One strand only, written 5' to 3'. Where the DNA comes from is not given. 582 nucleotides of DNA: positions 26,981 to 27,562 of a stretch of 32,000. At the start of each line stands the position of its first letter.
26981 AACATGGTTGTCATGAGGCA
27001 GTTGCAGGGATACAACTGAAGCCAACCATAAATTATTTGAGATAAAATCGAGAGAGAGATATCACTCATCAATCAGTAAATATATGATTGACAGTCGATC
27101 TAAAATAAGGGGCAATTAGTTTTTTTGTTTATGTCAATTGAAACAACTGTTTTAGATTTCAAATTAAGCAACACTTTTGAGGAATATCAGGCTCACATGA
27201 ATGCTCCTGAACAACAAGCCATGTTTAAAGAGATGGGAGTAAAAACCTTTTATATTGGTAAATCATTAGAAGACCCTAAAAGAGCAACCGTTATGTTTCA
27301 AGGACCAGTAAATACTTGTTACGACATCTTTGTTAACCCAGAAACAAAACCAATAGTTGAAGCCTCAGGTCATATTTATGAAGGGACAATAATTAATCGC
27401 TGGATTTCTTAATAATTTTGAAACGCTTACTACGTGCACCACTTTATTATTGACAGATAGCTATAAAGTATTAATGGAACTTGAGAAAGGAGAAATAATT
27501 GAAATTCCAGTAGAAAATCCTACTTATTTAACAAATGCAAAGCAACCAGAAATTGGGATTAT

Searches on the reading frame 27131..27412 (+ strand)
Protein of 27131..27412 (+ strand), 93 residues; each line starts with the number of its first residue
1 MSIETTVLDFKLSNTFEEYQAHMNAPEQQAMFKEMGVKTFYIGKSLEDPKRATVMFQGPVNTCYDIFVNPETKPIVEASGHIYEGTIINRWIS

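Call 16: find_encoding_contigs(protein=window:27131-27412:+, flank=10000, max_places=10)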
Protein window:27131-27412:+ (93 aa): 24 contigs read that carry it; 10 places shown.
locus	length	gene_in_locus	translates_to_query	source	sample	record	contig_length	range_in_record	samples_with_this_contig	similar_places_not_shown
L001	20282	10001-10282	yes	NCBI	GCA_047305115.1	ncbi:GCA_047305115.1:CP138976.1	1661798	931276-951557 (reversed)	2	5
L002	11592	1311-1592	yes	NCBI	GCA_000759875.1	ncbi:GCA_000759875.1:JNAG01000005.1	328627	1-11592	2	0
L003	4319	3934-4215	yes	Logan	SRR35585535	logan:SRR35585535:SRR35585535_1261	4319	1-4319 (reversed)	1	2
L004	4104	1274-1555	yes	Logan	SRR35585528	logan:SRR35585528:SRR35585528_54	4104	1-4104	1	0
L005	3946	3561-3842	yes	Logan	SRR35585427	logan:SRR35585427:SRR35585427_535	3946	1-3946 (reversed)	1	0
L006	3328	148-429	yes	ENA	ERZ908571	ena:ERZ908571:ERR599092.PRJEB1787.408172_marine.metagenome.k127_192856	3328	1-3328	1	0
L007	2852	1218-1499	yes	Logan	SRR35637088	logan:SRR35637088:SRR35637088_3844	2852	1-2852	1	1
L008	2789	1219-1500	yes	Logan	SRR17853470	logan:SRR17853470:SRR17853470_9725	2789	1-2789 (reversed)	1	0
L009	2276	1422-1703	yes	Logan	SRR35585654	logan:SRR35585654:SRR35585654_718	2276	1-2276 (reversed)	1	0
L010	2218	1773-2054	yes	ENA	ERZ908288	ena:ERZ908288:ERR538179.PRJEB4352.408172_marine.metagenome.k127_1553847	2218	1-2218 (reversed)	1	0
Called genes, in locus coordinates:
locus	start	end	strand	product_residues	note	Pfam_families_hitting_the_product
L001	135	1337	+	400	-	PF03739:LptF_LptG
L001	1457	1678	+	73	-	PF12594:DUF3764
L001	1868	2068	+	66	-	PF10999:DUF2839 (weak)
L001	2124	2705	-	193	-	PF07566:DUF1543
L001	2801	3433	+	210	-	PF13640:2OG-FeII_Oxy_3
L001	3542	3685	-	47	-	-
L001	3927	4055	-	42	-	-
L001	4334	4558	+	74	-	-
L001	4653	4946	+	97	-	-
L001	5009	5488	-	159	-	-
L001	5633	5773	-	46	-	-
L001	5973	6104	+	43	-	-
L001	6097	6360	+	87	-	PF07864:DUF1651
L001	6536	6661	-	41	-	-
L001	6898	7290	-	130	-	-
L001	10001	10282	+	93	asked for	PF12594:DUF3764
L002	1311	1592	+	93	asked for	PF12594:DUF3764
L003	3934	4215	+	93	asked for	PF12594:DUF3764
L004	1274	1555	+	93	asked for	PF12594:DUF3764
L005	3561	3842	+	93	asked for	PF12594:DUF3764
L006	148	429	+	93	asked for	PF12594:DUF3764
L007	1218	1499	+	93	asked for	PF12594:DUF3764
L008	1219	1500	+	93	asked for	PF12594:DUF3764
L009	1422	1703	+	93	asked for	PF12594:DUF3764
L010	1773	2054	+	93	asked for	PF12594:DUF3764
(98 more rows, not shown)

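Call 68: search_protein_families(library=pfam, max_evalue=0.01, proteins=[window:27131-27412:+])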
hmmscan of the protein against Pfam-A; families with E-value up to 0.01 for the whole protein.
window:27131-27412:+ (93 aa): 1 family
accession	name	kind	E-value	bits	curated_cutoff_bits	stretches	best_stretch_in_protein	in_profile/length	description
PF12594.13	DUF3764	-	5.5e-33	113.4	24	1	3-93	1-89/89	Protein of unknown function (DUF3764)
